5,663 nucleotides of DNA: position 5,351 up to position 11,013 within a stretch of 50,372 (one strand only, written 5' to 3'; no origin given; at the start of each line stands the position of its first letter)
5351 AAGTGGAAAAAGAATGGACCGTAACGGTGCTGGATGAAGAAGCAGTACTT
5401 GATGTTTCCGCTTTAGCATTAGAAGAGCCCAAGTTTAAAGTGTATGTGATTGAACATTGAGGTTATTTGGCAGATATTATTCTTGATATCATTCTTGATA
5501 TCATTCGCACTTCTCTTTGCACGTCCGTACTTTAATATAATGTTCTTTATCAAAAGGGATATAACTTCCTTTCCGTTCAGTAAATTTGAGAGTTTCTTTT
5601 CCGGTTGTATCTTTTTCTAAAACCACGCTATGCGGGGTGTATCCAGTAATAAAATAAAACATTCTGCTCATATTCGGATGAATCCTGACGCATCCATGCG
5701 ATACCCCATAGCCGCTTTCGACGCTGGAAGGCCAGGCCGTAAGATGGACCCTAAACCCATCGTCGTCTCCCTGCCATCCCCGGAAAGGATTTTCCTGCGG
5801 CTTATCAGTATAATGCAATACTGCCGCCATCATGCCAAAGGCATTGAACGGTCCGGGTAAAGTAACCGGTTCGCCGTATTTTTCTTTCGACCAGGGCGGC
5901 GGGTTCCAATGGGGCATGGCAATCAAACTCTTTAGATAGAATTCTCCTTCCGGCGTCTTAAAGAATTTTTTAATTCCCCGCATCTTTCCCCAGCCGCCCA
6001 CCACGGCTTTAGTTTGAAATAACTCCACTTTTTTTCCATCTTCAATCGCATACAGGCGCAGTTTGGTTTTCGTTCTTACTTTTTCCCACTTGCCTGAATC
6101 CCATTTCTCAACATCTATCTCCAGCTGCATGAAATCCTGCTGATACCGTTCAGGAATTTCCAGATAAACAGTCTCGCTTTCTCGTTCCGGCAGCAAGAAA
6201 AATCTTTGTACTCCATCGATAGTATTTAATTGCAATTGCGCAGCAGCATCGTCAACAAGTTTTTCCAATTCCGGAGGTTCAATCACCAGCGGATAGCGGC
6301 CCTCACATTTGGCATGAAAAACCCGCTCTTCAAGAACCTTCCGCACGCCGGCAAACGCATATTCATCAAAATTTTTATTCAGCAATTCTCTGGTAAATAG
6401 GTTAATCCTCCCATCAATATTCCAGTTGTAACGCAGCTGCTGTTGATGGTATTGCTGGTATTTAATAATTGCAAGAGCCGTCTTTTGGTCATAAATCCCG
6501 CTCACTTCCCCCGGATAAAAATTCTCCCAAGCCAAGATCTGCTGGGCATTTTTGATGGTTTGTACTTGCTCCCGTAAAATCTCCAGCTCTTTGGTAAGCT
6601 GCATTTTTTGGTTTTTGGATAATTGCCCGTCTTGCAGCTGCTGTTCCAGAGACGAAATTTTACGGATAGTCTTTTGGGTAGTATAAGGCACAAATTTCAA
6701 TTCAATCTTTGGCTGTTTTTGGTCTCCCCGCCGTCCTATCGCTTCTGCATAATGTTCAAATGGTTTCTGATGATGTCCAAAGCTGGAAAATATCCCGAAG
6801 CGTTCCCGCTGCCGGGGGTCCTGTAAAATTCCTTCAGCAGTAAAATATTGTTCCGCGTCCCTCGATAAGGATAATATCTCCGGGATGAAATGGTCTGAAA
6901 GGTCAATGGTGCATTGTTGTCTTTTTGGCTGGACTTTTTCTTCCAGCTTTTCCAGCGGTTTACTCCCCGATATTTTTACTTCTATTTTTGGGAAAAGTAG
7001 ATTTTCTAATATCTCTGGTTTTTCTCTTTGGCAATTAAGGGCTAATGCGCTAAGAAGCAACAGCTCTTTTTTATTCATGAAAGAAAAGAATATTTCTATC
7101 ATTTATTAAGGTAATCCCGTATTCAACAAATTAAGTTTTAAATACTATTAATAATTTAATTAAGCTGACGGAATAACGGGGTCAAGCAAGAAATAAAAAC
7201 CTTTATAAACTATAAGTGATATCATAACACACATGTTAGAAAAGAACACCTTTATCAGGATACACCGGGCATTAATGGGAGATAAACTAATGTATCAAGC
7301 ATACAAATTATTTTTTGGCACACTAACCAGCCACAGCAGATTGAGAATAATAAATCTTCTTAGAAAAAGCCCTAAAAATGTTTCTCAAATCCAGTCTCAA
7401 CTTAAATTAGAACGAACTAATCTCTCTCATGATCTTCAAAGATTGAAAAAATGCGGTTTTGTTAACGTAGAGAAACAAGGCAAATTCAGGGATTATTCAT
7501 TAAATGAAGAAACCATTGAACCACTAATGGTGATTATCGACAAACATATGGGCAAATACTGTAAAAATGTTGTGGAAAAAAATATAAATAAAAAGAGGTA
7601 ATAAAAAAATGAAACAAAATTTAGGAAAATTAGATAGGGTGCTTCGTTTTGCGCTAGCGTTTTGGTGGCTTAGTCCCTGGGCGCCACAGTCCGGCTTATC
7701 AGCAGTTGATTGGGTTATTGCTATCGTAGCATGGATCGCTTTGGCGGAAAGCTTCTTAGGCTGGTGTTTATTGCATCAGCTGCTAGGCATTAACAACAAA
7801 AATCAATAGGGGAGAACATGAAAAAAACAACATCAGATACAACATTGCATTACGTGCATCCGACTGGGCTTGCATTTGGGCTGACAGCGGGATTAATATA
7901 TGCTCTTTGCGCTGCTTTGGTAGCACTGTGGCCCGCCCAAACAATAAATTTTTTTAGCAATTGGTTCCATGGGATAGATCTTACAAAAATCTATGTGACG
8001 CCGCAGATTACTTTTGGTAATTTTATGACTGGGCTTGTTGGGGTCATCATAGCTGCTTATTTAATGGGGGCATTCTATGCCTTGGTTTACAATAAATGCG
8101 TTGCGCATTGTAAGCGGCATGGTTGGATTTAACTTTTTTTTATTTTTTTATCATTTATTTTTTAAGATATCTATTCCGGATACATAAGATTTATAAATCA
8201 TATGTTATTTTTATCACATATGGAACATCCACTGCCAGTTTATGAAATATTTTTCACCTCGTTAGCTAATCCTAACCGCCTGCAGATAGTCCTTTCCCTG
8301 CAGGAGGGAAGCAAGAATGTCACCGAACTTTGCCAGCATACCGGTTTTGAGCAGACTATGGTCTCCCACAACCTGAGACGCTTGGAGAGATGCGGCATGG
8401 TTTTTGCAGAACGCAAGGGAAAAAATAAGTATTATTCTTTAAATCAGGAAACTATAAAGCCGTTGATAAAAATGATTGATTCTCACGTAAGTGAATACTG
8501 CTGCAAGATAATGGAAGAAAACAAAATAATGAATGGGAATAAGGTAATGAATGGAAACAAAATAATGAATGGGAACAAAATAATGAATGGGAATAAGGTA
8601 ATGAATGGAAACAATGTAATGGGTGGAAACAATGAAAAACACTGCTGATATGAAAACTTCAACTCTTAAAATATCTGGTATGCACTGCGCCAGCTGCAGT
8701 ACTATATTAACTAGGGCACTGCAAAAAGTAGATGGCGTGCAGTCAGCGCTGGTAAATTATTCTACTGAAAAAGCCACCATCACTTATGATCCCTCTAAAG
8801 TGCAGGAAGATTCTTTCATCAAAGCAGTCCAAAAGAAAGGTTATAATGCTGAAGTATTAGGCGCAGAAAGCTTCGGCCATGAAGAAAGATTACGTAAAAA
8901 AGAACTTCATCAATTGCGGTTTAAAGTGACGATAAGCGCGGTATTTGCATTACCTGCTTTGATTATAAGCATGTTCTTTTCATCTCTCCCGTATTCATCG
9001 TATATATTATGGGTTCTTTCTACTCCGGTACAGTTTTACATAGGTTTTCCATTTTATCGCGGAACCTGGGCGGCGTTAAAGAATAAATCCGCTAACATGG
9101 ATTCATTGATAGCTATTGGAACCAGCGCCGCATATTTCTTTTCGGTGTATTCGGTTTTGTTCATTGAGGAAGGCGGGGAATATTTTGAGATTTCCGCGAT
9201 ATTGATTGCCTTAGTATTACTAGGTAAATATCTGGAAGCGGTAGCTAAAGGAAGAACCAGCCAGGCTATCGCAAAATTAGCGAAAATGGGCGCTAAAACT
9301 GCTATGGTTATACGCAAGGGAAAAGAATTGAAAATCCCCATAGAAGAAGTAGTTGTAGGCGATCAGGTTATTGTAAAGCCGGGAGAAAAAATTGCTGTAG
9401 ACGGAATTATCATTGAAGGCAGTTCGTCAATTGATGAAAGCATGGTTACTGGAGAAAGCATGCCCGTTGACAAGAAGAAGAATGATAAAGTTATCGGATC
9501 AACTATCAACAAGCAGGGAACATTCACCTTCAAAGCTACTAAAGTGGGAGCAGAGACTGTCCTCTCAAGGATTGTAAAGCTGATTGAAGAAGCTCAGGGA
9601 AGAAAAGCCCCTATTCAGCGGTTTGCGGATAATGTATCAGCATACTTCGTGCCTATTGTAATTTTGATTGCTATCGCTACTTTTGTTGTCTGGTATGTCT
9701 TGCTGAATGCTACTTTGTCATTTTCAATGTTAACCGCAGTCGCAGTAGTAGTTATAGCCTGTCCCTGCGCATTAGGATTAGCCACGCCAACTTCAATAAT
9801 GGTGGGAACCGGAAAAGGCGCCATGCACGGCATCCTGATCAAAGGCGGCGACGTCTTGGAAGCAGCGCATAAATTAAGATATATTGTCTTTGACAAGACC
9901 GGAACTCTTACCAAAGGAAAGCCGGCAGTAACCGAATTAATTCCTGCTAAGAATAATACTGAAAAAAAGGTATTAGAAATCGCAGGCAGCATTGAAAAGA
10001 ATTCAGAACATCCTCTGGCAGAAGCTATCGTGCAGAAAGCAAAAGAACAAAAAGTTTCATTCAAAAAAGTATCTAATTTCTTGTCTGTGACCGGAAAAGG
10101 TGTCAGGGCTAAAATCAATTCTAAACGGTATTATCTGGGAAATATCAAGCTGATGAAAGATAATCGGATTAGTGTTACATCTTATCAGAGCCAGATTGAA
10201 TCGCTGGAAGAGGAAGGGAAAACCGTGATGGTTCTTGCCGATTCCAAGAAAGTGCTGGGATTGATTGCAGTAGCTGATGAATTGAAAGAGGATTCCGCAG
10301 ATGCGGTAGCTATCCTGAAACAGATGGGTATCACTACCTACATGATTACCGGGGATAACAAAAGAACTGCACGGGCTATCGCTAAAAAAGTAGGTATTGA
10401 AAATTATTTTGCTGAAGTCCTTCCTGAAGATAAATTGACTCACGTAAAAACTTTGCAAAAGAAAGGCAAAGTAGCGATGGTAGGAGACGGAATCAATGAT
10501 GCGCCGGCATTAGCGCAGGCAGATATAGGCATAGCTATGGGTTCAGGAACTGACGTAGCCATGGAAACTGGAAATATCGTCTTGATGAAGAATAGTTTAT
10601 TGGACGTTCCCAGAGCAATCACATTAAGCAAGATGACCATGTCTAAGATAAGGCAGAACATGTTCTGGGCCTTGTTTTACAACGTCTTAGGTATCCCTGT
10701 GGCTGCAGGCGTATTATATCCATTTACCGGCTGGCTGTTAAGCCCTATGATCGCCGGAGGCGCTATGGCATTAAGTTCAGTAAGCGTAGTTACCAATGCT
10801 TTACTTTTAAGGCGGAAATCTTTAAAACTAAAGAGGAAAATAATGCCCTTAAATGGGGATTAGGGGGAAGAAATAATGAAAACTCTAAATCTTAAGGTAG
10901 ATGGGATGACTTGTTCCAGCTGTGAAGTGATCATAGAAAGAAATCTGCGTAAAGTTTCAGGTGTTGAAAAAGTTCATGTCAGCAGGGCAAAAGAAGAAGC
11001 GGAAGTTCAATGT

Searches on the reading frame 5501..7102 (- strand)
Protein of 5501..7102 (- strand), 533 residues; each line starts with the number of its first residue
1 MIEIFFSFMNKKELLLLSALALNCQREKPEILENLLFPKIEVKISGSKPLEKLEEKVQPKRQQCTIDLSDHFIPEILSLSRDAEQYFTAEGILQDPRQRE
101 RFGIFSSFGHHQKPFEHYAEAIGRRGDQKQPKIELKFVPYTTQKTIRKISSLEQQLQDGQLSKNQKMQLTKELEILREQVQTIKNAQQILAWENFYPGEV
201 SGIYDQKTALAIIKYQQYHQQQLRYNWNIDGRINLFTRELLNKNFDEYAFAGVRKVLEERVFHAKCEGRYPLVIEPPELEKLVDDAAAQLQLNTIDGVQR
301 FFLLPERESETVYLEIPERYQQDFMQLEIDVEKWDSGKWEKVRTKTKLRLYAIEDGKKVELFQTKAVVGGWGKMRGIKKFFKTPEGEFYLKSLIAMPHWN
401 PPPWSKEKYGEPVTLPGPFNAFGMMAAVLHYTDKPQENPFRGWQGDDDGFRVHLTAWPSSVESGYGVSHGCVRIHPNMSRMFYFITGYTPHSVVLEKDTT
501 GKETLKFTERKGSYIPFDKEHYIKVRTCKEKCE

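Call 32: search_protein_families(library=pfam, proteins=[window:5501-7102:-], max_evalue=0.0001)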
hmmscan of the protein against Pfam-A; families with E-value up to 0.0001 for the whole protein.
window:5501-7102:- (533 aa): 2 families
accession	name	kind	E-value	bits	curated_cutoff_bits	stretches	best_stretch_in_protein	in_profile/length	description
PF03734.19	YkuD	-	1.4e-13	52.1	23.4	1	348-489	11-142/146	L,D-transpeptidase catalytic domain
PF01471.23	PG_binding_1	-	3.8e-06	27.4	23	1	182-220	4-42/57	Putative peptidoglycan binding domain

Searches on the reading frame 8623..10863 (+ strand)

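Call 32: search_protein_families(library=pfam, proteins=[window:8623-10863:+], max_evalue=0.0001)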
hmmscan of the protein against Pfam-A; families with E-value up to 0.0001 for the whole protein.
window:8623-10863:+ (746 aa): 3 families
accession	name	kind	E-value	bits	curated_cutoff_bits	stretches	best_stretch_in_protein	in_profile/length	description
PF00122.25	E1-E2_ATPase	-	5.4e-61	205.7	28.1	1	222-400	2-179/181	E1-E2 ATPase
PF00702.32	Hydrolase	-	8.3e-43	147.5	26.4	1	419-634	2-191/191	haloacid dehalogenase-like hydrolase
PF00403.32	HMA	-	5.1e-16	59.2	24.8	1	14-74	1-61/62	Heavy-metal-associated domain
